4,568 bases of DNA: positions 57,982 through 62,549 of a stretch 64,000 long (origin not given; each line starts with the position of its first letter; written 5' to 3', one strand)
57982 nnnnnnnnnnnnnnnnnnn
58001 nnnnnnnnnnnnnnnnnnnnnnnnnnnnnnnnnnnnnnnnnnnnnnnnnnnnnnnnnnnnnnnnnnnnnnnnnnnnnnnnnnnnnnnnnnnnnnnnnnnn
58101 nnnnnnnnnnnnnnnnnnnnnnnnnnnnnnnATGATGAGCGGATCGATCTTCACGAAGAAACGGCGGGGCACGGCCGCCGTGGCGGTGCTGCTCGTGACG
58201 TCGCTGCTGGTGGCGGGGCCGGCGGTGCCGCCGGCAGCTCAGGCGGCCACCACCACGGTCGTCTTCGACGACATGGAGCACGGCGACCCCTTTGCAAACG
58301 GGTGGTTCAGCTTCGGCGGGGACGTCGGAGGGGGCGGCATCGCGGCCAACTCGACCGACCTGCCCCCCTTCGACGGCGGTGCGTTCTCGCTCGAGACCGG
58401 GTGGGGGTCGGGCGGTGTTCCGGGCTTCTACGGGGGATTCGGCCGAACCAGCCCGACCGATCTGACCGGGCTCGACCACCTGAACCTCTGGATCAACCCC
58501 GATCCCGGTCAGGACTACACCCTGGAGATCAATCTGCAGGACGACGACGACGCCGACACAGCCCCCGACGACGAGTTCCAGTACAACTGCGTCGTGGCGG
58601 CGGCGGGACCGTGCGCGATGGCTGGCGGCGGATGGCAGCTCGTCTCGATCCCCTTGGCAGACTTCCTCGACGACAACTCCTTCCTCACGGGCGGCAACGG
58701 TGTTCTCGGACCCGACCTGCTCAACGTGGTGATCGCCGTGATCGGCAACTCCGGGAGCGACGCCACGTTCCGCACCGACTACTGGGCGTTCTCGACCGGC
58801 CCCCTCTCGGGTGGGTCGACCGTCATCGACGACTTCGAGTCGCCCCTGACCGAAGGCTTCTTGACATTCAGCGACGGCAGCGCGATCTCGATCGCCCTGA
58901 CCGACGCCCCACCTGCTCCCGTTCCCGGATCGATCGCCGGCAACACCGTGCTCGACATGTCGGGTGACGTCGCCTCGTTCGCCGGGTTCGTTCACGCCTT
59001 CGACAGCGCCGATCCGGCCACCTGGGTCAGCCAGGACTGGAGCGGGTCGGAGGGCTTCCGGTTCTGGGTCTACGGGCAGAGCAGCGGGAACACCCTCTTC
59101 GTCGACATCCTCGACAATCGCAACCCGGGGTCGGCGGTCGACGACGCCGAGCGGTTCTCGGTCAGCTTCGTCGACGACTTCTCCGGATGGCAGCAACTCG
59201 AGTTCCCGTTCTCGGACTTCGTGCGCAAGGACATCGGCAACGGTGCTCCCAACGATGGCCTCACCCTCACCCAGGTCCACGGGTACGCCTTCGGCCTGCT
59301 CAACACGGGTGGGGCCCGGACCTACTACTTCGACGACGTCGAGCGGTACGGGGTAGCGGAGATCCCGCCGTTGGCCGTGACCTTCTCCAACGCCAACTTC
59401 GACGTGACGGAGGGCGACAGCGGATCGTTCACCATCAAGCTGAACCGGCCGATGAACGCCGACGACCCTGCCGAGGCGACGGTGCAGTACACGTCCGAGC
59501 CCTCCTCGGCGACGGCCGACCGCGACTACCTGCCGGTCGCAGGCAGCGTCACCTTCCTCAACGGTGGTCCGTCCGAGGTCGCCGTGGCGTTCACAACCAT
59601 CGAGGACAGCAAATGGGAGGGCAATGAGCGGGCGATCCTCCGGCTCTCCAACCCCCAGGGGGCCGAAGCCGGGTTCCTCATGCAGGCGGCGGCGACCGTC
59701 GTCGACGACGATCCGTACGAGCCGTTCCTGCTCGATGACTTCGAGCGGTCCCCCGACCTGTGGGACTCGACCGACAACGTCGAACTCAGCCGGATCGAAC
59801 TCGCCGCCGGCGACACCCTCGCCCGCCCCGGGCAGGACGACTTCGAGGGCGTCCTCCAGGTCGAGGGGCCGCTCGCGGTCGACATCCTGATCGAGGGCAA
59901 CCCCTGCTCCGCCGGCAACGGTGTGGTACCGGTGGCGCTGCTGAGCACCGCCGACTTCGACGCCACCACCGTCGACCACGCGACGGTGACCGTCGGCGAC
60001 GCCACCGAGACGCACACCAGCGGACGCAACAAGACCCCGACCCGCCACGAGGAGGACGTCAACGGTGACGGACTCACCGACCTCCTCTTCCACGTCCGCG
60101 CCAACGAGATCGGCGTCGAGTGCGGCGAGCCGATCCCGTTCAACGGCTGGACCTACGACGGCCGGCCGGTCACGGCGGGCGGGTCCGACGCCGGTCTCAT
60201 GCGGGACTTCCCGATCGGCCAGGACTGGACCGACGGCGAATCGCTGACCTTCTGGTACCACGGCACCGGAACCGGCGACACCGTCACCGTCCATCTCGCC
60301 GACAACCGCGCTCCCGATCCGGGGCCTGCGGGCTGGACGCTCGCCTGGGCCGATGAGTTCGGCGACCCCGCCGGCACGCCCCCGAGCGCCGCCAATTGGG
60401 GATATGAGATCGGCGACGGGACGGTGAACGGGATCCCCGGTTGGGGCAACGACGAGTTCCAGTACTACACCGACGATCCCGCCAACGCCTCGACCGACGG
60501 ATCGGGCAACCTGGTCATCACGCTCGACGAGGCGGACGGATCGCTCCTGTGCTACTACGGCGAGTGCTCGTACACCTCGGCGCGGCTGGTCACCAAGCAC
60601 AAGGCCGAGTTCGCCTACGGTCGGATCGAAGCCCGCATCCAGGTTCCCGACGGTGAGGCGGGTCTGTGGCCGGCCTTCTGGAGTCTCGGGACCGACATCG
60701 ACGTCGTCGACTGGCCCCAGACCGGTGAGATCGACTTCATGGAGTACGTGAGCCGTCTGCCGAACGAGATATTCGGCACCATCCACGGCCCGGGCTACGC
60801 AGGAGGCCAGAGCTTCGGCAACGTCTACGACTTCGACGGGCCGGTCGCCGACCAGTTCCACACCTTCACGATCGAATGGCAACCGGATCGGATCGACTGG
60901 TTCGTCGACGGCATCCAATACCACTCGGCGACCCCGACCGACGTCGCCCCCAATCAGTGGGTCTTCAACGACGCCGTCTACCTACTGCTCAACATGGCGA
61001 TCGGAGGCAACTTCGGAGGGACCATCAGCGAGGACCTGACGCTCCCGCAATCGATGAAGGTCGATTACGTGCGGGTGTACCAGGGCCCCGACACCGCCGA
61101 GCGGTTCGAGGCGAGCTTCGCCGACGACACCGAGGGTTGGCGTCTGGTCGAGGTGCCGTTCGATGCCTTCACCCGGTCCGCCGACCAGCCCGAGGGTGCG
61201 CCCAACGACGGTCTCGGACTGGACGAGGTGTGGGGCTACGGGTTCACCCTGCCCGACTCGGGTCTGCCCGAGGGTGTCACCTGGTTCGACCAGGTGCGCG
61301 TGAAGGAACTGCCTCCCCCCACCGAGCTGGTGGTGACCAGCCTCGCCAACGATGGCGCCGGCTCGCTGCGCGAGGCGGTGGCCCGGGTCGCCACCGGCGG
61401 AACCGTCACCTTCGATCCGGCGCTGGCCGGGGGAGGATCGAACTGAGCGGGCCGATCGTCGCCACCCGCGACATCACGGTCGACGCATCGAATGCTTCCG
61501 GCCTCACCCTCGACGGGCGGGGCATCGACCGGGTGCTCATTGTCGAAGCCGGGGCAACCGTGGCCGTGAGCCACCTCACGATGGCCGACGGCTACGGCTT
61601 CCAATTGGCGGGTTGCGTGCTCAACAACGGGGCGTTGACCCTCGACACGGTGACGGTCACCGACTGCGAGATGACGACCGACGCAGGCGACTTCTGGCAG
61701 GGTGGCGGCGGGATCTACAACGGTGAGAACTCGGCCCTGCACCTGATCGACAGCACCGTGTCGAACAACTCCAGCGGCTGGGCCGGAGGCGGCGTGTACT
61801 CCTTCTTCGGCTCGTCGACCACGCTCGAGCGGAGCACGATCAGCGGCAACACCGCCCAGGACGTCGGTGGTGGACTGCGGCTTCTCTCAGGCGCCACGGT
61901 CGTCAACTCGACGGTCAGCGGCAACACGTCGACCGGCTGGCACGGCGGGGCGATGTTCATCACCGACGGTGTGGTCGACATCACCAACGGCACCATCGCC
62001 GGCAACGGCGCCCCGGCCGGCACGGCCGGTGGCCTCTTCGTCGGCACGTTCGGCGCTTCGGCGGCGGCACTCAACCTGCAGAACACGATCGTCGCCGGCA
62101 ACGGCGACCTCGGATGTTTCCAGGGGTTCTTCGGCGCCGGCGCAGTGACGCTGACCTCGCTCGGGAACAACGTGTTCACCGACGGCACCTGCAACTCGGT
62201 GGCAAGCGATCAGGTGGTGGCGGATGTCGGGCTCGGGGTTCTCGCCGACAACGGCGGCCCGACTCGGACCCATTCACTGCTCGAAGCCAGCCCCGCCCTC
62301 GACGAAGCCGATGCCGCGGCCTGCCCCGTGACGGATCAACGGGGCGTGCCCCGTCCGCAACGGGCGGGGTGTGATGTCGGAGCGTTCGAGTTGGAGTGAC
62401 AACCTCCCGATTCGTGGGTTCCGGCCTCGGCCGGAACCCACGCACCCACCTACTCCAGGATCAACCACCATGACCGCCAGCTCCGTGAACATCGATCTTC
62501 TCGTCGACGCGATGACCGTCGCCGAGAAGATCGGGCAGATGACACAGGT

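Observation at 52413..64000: Beta-glucan (laminarin-type) utilisation locus under CebR-box control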

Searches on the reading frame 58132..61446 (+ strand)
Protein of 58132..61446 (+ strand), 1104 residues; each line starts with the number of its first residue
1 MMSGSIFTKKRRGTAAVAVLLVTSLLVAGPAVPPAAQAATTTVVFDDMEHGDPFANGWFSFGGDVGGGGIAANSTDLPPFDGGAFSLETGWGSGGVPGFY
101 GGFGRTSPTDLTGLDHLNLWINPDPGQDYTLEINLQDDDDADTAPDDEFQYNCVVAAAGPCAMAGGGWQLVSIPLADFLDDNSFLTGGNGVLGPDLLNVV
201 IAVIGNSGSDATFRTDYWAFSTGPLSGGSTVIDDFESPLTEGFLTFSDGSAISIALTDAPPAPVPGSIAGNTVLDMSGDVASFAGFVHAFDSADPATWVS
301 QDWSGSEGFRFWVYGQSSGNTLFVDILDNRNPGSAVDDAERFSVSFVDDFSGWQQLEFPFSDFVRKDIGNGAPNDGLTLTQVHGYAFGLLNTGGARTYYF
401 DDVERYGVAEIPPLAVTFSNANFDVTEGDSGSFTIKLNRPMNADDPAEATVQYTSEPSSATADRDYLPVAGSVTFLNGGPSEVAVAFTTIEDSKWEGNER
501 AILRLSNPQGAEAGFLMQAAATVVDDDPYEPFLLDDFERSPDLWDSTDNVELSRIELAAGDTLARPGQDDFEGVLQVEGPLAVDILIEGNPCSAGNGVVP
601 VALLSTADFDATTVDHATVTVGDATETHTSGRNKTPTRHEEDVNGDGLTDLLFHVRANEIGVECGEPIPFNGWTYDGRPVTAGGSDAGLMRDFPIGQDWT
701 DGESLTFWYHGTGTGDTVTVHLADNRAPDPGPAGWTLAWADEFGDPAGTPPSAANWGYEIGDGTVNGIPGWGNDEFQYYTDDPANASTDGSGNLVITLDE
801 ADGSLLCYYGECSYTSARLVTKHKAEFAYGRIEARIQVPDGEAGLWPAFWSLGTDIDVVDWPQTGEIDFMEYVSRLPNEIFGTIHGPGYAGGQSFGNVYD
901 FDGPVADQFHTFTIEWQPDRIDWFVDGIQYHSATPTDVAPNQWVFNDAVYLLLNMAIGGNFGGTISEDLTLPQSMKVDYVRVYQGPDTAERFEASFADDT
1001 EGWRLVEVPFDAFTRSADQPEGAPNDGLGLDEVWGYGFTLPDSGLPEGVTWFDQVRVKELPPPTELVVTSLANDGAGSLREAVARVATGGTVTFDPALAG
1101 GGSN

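Call 9: search_protein_families(library=pfam, proteins=[window:58132-61446:+], max_evalue=0.01)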
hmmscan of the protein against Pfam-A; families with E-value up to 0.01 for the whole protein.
window:58132-61446:+ (1104 aa): 6 families
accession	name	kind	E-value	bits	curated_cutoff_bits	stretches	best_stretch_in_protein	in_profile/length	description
PF03425.19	CBM_11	-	5.6e-33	114.9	27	2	226-407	9-181/182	Carbohydrate binding domain (family 11)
PF00722.28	Glyco_hydro_16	-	5.2e-22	78.6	22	1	786-942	14-144/175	Glycosyl hydrolases family 16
PF03935.22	SKN1_KRE6_Sbg1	-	2.2e-14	53.2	30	2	906-988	362-454/501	Beta-glucan synthesis-associated protein SKN1/KRE6/Sbg1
PF03160.20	Calx-beta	-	4e-11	43.4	27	1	415-527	7-119/119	Calx-beta domain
PF08547.18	CIA30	-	3.5e-08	34.1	24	0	276-389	39-145/157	Complex I intermediate-associated protein 30 (CIA30)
PF21582.3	CBM30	-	0.0038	17.6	27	0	310-369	79-140/170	Carbohydrate binding domain 30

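Call 12: search_solved_structures(query=window:58132-61446:+, max_evalue=0.00001)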
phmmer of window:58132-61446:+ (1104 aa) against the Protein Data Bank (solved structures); distinct sequences matched with E-value up to 0.00001: 44.
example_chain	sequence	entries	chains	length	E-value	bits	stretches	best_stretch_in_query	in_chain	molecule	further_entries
2hyk_A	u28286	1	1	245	3.9e-67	230.2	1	736-984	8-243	Beta-1,3-glucanase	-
3atg_A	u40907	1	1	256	1.9e-65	224.6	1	736-985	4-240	GLUCANASE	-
9voq_A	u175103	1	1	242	1.5e-62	215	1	736-985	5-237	Beta-1,3-glucanase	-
9vmv_A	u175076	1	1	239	1.6e-62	214.9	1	736-984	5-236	Beta-1,3-glucanase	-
9voo_A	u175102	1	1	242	3.7e-62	213.7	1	736-985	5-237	Hydrolase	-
4dfs_A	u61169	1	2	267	1.3e-60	208.6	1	732-985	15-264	Glycoside hydrolase, family 16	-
3azx_A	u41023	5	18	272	1.4e-60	208.5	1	734-985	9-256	Laminarinase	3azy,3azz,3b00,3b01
2vy0_A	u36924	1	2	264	1.6e-55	191.7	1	734-984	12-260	ENDO-BETA-1,3-GLUCANASE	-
7wwc_A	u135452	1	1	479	2e-52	181.4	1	727-984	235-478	beta-1,3(4)-glucanase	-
7ww4_A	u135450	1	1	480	2e-52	181.4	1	727-984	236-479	beta-1,3(4)-glucanase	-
5wut_A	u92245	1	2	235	1.7e-51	178.3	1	734-984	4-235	ULam111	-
6jh5_A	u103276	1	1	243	1.3e-45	158.9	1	734-988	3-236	LamCAT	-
6jhj_A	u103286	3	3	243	8.3e-45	156.2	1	734-988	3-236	LamCAT | laminarinase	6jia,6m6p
4crq_A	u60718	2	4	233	1.4e-44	155.5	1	735-984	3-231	ENDO-1,3-BETA-GLUCANASE, FAMILY GH16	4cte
7eo3_A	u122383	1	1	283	3.3e-40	141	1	730-985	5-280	1,3-beta-glucanase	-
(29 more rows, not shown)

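Call 63: search_protein_families(library=ncbifam, proteins=[window:58132-61446:+], max_evalue=0.001)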
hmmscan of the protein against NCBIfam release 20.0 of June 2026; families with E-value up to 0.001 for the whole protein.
window:58132-61446:+ (1104 aa): 5 families
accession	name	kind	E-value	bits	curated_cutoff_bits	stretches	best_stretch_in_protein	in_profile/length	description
NF052454.1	BtaGlycanEglC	equivalog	1.7e-25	89.8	700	1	752-984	234-457/459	endo-1,3-1,4-beta-glycanase EglC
NF047856.1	BGlucanaseBglS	equivalog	9.2e-09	35.1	300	1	769-935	43-193/237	beta-glucanase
NF052392.1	BetGlycExoK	equivalog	5.3e-07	29.3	350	1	810-941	85-206/261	endo-1,3-1,4-beta-glycanase ExoK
TIGR00845.1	caca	equivalog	7.6e-05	20.7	679.85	1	415-519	396-498/921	sodium/calcium exchanger 1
NF041449.1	K_carrageenase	equivalog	0.00012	21.4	350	0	813-851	83-119/283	kappa-carrageenase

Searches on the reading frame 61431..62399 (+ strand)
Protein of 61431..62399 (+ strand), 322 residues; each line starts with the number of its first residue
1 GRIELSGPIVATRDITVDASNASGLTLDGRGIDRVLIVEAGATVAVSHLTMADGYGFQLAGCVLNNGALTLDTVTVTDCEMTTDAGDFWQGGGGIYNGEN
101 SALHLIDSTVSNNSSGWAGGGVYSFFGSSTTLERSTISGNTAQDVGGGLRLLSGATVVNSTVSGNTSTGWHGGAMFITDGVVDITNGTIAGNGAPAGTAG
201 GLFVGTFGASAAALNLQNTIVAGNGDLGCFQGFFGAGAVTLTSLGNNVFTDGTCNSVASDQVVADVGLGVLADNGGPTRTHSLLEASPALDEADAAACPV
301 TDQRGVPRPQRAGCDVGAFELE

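Call 9: search_protein_families(library=pfam, proteins=[window:61431-62399:+], max_evalue=0.01)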
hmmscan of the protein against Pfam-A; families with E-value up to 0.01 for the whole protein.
window:61431-62399:+ (322 aa): 0 families

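Call 63: search_protein_families(library=ncbifam, proteins=[window:61431-62399:+], max_evalue=0.001)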
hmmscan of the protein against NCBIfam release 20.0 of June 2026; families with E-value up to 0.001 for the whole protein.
window:61431-62399:+ (322 aa): 1 family
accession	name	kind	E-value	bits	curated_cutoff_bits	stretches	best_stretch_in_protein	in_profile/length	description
NF041518.1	choice_anch_Q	domain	2.8e-25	88.3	25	1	265-321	1-57/58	choice-of-anchor Q domain-containing protein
